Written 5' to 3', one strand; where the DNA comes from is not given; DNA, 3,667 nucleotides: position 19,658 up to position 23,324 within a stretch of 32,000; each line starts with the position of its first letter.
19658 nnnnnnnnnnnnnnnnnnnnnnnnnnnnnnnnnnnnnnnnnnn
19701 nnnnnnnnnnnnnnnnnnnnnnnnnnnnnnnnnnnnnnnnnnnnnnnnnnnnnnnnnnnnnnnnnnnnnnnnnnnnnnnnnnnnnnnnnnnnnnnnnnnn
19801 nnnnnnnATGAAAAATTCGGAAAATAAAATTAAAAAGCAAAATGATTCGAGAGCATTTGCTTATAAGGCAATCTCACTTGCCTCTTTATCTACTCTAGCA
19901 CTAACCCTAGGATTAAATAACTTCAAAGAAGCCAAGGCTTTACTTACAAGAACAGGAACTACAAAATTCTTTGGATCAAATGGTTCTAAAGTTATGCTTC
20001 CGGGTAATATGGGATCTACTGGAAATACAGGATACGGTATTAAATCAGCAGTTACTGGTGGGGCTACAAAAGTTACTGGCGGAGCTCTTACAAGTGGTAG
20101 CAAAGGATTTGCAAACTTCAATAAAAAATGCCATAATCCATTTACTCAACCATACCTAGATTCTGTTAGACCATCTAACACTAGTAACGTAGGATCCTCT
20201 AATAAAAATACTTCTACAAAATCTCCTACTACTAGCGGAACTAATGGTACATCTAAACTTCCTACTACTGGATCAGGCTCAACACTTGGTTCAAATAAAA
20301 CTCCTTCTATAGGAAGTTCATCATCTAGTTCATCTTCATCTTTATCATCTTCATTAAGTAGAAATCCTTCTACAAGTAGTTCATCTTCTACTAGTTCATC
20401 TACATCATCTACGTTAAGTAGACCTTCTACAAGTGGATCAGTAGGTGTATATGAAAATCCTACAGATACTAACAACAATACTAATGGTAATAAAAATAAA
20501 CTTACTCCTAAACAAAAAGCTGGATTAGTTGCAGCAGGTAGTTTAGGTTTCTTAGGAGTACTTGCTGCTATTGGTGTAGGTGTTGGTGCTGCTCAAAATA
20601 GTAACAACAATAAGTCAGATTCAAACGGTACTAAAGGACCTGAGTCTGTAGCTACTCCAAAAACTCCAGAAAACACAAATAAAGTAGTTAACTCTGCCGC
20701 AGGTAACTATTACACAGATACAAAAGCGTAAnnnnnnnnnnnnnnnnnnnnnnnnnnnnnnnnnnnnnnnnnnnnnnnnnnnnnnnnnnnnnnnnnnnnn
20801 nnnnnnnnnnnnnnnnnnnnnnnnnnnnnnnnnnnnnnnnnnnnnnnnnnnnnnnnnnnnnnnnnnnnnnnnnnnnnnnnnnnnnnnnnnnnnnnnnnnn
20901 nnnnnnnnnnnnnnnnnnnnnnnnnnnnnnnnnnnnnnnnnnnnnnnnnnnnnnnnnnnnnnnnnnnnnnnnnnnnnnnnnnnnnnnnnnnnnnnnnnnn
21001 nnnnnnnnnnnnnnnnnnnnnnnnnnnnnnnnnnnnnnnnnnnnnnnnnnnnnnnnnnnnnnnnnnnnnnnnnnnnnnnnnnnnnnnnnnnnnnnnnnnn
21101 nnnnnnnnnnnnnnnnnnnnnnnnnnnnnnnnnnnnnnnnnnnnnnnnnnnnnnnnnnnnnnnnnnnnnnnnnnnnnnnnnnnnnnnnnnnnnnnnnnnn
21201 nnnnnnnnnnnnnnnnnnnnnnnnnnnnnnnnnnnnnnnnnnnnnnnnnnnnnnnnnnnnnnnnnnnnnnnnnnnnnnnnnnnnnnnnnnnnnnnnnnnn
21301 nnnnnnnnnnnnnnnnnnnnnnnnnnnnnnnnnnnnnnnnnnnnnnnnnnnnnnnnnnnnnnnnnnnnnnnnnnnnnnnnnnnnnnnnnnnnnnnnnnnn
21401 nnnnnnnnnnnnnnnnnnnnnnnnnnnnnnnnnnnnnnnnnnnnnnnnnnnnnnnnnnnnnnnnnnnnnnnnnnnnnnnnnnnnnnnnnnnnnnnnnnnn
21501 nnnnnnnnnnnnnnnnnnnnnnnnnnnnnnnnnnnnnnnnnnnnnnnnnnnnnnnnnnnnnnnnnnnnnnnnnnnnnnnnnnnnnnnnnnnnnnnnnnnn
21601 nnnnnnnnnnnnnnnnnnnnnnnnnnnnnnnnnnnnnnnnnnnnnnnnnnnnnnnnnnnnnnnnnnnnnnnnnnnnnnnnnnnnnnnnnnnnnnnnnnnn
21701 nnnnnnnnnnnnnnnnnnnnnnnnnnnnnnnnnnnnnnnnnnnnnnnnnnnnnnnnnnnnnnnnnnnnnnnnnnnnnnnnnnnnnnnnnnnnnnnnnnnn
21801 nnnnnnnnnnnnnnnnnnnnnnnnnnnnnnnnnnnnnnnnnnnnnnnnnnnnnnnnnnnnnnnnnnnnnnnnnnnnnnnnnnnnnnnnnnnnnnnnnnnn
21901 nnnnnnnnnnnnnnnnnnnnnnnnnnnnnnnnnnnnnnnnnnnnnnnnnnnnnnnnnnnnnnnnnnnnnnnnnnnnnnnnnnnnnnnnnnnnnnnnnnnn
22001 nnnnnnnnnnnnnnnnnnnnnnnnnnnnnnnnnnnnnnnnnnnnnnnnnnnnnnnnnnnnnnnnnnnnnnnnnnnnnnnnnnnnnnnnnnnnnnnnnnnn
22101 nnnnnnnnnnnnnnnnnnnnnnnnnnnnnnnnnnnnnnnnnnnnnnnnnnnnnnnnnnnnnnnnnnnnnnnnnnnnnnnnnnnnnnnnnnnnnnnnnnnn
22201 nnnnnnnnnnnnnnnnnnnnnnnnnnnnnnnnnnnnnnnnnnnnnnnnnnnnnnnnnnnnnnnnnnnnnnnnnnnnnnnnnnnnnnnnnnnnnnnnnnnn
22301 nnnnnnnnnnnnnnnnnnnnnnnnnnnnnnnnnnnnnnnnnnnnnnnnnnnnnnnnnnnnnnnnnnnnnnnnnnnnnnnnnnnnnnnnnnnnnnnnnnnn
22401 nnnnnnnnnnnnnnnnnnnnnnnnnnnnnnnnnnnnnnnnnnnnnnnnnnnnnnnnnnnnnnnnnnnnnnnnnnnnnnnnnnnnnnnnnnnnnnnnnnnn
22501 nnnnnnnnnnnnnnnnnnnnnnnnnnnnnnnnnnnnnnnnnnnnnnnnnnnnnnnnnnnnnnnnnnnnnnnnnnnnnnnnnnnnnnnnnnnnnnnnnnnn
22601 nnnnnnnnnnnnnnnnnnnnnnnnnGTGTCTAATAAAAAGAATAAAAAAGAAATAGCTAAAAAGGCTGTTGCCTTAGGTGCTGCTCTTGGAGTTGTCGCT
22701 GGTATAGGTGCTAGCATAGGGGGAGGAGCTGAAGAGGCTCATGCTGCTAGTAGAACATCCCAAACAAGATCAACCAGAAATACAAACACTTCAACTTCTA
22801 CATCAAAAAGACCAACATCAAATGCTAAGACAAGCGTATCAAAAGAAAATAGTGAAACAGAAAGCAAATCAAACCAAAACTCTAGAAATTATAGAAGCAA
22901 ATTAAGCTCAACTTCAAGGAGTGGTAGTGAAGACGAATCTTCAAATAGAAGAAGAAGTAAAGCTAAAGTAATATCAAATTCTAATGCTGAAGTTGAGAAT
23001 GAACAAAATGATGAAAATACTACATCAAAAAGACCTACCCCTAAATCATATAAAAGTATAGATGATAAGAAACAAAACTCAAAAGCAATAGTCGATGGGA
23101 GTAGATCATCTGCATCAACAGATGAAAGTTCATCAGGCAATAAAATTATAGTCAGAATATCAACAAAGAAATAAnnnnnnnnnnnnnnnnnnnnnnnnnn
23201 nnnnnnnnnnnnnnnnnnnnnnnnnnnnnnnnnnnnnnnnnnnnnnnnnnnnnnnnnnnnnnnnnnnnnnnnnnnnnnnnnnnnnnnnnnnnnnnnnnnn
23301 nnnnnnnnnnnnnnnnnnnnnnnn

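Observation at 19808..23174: Five-gene + strand cluster of exported, disordered, polybasic Ser/Thr-rich proteins is a candidate uncharacterised envelope or host-interface system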

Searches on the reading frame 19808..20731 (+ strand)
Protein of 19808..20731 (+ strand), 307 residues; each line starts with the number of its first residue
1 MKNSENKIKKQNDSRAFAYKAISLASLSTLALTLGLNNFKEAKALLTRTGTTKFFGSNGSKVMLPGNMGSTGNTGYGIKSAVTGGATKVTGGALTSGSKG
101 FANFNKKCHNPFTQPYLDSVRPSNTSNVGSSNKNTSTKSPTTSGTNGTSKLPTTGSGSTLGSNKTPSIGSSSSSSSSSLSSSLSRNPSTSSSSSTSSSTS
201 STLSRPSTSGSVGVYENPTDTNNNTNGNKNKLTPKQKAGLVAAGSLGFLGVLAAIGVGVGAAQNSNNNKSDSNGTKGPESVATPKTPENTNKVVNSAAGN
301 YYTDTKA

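Call 7: search_protein_families(library=pfam, proteins=[window:19808-20731:+], max_evalue=1)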
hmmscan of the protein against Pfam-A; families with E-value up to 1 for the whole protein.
window:19808-20731:+ (307 aa): 0 families

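Call 8: search_protein_families(library=ncbifam, proteins=[window:19808-20731:+], max_evalue=1)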
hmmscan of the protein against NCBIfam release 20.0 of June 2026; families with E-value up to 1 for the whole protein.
window:19808-20731:+ (307 aa): 0 families

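Call 21: list_cluster_members(proteins=[window:19808-20731:+, window:20770-21093:+, window:21269-21823:+, window:21999-22553:+, window:22626-23174:+, window:19078-19620:+, window:11487-14144:-, window:17766-18851:-])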
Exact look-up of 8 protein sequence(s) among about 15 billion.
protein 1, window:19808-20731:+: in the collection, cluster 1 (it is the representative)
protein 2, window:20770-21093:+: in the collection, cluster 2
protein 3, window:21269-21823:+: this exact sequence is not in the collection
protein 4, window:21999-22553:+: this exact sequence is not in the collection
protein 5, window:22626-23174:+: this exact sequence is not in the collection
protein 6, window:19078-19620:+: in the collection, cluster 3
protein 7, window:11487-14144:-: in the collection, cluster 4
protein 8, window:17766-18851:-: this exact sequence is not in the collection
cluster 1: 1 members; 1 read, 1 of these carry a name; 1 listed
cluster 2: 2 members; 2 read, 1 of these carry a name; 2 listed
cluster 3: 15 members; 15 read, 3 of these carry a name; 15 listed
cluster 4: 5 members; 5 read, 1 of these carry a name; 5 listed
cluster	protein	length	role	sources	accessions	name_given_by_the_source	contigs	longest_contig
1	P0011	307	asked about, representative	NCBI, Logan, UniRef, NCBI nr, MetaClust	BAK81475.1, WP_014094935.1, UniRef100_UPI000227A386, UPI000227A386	hypothetical protein [Candidatus Arthromitus sp. SFB-rat-Yit] | hypothetical protein n=1 Tax=Candidatus Arthromitus sp. SFB-rat-Yit TaxID=1041504 ... | status=active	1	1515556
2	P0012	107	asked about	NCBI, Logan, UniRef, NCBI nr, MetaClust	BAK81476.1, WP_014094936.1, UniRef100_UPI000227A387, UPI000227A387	hypothetical protein [Candidatus Arthromitus sp. SFB-rat-Yit] | hypothetical protein n=1 Tax=Candidatus Arthromitus sp. SFB-rat-Yit TaxID=1041504 ... | status=active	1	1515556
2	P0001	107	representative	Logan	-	-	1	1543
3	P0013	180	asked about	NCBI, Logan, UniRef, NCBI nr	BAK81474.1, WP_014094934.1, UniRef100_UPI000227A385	NADH peroxidase [Candidatus Arthromitus sp. SFB-rat-Yit] | NADH peroxidase n=1 Tax=Candidatus Arthromitus sp. SFB-rat-Yit TaxID=1041504 ...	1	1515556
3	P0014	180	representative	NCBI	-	-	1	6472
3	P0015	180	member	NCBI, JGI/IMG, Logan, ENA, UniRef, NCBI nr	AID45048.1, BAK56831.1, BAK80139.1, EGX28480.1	rubredoxin/rubrerythrin [Candidatus Arthromitus sp. SFB-mouse-Japan] | NADH peroxidase n=1 Tax=unclassified Candidatus Neoarthromitus TaxID=2638829 ... | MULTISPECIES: NADH peroxidase [unclassified Candidatus Arthromitus]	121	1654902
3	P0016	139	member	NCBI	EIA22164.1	Rubredoxin/rubrerythrin, partial [Candidatus Arthromitus sp. SFB-2]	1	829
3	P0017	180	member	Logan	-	-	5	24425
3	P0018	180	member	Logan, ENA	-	-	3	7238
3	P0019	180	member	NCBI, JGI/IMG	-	-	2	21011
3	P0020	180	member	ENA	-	-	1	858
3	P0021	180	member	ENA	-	-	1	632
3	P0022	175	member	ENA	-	-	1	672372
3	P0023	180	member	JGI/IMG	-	-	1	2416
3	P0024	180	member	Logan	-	-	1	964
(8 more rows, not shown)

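Call 39: find_homologous_proteins(query=window:19808-20731:+, max_evalue=0.001)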
Query window:19808-20731:+ (307 aa): 23 proteins with E <= 0.001 among 8000 candidates.
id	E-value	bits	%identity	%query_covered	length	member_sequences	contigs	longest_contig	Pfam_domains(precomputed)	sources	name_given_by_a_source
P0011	8.3e-177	604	100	100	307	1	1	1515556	-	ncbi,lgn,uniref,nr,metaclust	ncbi:hypothetical protein [Candidatus Arthromitus sp. SFB-rat-Yit]|uniref:hypothetical protein n=1 T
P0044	8.5e-148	509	87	100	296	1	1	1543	-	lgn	-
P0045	1.7e-110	387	69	100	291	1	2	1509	-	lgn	-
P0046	1.3e-104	368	68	100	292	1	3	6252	-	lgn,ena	-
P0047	7.9e-35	139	50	50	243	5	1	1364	-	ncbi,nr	ncbi:hypothetical protein SFB3_356G1 [Candidatus Arthromitus sp. SFB-3]|nr:hypothetical protein SFB3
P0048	2.5e-14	72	44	9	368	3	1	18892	-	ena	-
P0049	5.6e-12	64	57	21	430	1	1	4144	-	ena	-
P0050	1.8e-11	62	58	21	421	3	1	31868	-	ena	-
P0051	7.3e-11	60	57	21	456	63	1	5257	-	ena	-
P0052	1.7e-10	59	55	21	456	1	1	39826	-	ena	-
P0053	1.9e-10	59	55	21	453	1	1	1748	-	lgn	-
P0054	2.6e-10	59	55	21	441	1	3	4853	-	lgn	-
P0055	2.6e-10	59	54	21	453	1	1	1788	-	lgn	-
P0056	1.3e-9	56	52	21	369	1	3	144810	-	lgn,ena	-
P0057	3.0e-9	55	57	21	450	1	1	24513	-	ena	-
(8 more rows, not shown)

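Call 53: find_encoding_contigs(protein=P0015, flank=10000, max_places=3)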
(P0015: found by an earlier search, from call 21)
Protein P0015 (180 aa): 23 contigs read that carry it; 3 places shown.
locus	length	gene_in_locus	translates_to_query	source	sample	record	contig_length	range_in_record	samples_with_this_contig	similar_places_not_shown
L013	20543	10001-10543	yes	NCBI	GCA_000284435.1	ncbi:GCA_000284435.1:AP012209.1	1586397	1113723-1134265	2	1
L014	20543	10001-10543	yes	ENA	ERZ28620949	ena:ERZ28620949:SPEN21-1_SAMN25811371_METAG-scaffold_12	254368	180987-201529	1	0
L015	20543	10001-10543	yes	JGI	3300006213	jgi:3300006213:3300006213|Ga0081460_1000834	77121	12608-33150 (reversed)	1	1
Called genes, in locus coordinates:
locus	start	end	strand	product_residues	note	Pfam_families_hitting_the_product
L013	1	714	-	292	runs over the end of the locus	-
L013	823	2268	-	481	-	PF13946:DUF4214 (faint), PF13354:Beta-lactamase2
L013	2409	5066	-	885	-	PF00133:tRNA-synt_1, PF01406:tRNA-synt_1e (faint), PF09334:tRNA-synt_1g, PF13603:tRNA-synt_1_2, PF09334:tRNA-synt_1g, PF08264:Anticodon_1, PF10458:Val_tRNA-synt_C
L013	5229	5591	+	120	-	PF12895:ANAPC3, PF13424:TPR_12, PF13429:TPR_15 (weak), PF14559:TPR_19, PF13424:TPR_12, PF00515:TPR_1 (weak), PF07719:TPR_2 (weak), PF13181:TPR_8 (weak), +8 more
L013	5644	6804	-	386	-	PF01841:Transglut_core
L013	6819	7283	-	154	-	PF21982:RecX_HTH1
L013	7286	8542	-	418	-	PF00675:Peptidase_M16, PF05193:Peptidase_M16_C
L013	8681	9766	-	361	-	PF00427:PBS_linker_poly (weak), PF13946:DUF4214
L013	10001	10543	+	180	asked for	PF21349:RUBY_RBDX, PF00210:Ferritin (faint), PF02915:Rubrerythrin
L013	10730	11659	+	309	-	-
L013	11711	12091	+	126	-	-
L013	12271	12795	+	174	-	-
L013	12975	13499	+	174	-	-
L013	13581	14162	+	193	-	-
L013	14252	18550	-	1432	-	PF13946:DUF4214 (weak)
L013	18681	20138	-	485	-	PF00496:SBP_bac_5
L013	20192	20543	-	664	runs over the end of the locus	PF22745:Nlig-Ia, PF01653:DNA_ligase_aden, PF09414:RNA_ligase (faint), PF03120:OB_DNA_ligase, PF14520:HHH_5 (faint), PF12826:HHH_2, PF00533:BRCT, PF12738:PTCB-BRCT (weak)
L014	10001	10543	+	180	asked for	PF21349:RUBY_RBDX, PF00210:Ferritin (faint), PF02915:Rubrerythrin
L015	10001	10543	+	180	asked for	PF21349:RUBY_RBDX, PF00210:Ferritin (faint), PF02915:Rubrerythrin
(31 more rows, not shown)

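Call 61: list_cluster_members(proteins=[L013:10730-11659:+, L013:11711-12091:+, L013:12271-12795:+, L013:13581-14162:+, L013:14252-18550:-, L013:8681-9766:-])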
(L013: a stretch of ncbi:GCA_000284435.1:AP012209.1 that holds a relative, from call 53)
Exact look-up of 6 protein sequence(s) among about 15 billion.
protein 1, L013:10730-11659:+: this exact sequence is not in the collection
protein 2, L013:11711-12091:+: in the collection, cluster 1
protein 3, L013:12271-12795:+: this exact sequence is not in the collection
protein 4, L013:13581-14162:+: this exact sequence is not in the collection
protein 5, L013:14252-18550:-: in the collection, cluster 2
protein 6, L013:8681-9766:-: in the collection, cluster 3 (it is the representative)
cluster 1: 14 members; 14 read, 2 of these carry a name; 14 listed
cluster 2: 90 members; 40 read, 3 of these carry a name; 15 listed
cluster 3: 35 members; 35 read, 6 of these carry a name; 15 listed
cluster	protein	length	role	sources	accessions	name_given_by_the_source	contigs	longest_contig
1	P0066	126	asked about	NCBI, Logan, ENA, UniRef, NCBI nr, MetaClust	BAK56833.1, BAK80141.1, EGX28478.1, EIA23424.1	hypothetical protein SFBM_1069 [Candidatus Arthromitus sp. SFB-mouse-Japan] | hypothetical protein n=1 Tax=Candidatus Arthromitus sp. SFB-mouse TaxID=49118 ... | hypothetical protein [Candidatus Arthromitus sp. SFB-mouse]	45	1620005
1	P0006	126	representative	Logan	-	-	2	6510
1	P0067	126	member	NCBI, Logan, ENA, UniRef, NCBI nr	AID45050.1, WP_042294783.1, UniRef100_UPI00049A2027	Hypothetical protein SFBmNL_01145 [Candidatus Arthromitus sp. SFB-mouse-NL] | hypothetical protein n=1 Tax=Candidatus Arthromitus sp. SFB-mouse-NL TaxID=1508644 ... | hypothetical protein [Candidatus Arthromitus sp. SFB-mouse-NL]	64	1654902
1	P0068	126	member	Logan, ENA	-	-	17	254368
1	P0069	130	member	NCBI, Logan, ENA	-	-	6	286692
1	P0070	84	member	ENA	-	-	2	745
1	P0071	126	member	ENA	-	-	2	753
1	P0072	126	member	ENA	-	-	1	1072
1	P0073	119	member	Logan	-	-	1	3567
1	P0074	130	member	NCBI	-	-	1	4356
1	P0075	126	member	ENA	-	-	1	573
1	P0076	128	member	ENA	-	-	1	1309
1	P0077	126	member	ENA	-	-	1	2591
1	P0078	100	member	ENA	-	-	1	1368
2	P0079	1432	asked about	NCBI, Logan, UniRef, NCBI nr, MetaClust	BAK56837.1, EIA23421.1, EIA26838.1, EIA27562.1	hypothetical protein SFBM_1073 [Candidatus Arthromitus sp. SFB-mouse-Japan] | DUF4214 domain-containing protein n=1 Tax=Candidatus Arthromitus sp. SFB-mouse ... | DUF4214 domain-containing protein [Candidatus Arthromitus sp. SFB-mouse]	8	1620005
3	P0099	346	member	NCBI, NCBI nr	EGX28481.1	hypothetical protein SFBNYU_005010 [Candidatus Arthromitus sp. SFB-mouse-NYU]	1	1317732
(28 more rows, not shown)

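Call 65: list_cluster_members(proteins=[P0047])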
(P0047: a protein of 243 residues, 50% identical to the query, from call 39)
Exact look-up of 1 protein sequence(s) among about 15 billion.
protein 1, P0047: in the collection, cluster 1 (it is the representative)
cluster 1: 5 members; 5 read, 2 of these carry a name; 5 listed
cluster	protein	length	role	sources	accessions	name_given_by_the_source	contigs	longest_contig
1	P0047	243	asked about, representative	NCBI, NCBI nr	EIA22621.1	hypothetical protein SFB3_356G1 [Candidatus Arthromitus sp. SFB-3]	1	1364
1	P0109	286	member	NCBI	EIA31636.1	hypothetical protein SFB4_005G5, partial [Candidatus Arthromitus sp. SFB-4]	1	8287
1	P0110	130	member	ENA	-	-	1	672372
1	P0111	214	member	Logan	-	-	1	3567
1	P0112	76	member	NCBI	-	-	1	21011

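Call 81: search_solved_structures(query=A5, max_evalue=1)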
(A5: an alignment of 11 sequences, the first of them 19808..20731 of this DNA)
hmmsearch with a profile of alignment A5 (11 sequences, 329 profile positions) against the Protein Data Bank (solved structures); distinct sequences matched with E-value up to 1: 0.

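Call 88: search_protein_families(library=phrogs, proteins=[window:19808-20731:+], max_evalue=0.01)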
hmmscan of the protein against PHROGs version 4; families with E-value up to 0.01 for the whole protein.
window:19808-20731:+ (307 aa): 0 families

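Call 91: predict_structure(alignment_id=A5)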
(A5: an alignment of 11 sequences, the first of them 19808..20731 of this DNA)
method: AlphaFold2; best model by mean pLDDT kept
length: 307 residues; sequences in the alignment: 11
mean_pLDDT: 39.8   pTM: 0.13
mean pLDDT of the five models: 39.8, 37.6, 31.9, 31.9, 31.0
residues with pLDDT >= 90: 0; 70-90: 0; 50-70: 30; < 50: 277
segments of 3 or more residues with pLDDT < 50: 1-3, 5-7, 9-20, 36-232, 234-276, 291-296, 299-307
pLDDT, mean of each block of 10 residues (from residue 1): 47 46 51 50 42 40 37 32 31 33 39 43 36 33 34 34 38 35 36 35 35 36 37 45 40 35 37 50 55 47 44
secondary structure, 60 per line:
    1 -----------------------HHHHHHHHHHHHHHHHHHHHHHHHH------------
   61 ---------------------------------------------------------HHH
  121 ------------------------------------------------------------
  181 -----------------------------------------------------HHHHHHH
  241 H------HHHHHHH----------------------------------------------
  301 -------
elements in order: H24-48 H234-241 H248-254

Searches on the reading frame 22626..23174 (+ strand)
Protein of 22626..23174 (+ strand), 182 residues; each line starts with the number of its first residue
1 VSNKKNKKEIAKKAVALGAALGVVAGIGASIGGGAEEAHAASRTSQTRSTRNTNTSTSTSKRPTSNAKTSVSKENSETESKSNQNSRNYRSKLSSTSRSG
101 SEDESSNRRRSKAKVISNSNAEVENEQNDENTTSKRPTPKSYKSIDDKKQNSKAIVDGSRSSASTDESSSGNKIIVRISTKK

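Call 7: search_protein_families(library=pfam, proteins=[window:22626-23174:+], max_evalue=1)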
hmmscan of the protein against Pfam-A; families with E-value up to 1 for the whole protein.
window:22626-23174:+ (182 aa): 0 families

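Call 8: search_protein_families(library=ncbifam, proteins=[window:22626-23174:+], max_evalue=1)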
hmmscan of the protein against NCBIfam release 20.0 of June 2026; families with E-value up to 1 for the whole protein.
window:22626-23174:+ (182 aa): 6 families
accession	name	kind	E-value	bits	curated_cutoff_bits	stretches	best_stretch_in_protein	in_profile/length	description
NF047351.1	lipase_YSIRK_Sa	exception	0.041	12.2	650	1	22-154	17-151/704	YSIRK-targeted triacylglycerol lipase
NF043060.1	MAP_0585_fam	equivalog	0.2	11.6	170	1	36-144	64-173/319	MAP_0585 family protein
NF010449.0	PRK13875.1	subfamily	0.25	10.4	442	1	15-176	280-438/443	conjugal transfer protein TrbL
NF046048.1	NlpC_P60_DIP1281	equivalog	0.48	9.2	517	1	36-168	278-407/587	DIP1281 family NlpC/P60 protein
TIGR00585.2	mutl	equivalog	0.54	9.1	180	1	50-144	338-423/555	DNA mismatch repair endonuclease MutL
NF003108.1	PRK04031.1-1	equivalog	0.58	9.3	300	1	45-161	271-385/419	DNA primase DnaG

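Call 49: predict_structure(alignment_id=A4)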
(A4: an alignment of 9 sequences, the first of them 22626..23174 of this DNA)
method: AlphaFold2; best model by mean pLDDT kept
length: 182 residues; sequences in the alignment: 9
mean_pLDDT: 49.8   pTM: 0.13
mean pLDDT of the five models: 49.8, 49.1, 48.0, 46.0, 44.7
residues with pLDDT >= 90: 0; 70-90: 0; 50-70: 86; < 50: 96
segments of 3 or more residues with pLDDT < 50: 26-30, 32-37, 43-47, 51-55, 66-104, 114-128, 163-167
pLDDT, mean of each block of 10 residues (from residue 1): 55 55 49 47 47 48 52 41 42 43 49 45 42 55 58 56 49 63 50
secondary structure, 60 per line:
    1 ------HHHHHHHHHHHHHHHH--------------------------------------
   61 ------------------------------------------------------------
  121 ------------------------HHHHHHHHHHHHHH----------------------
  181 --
elements in order: H7-22 H145-158

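Call 88: search_protein_families(library=phrogs, proteins=[window:22626-23174:+], max_evalue=0.01)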
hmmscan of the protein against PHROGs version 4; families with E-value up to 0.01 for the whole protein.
window:22626-23174:+ (182 aa): 0 families
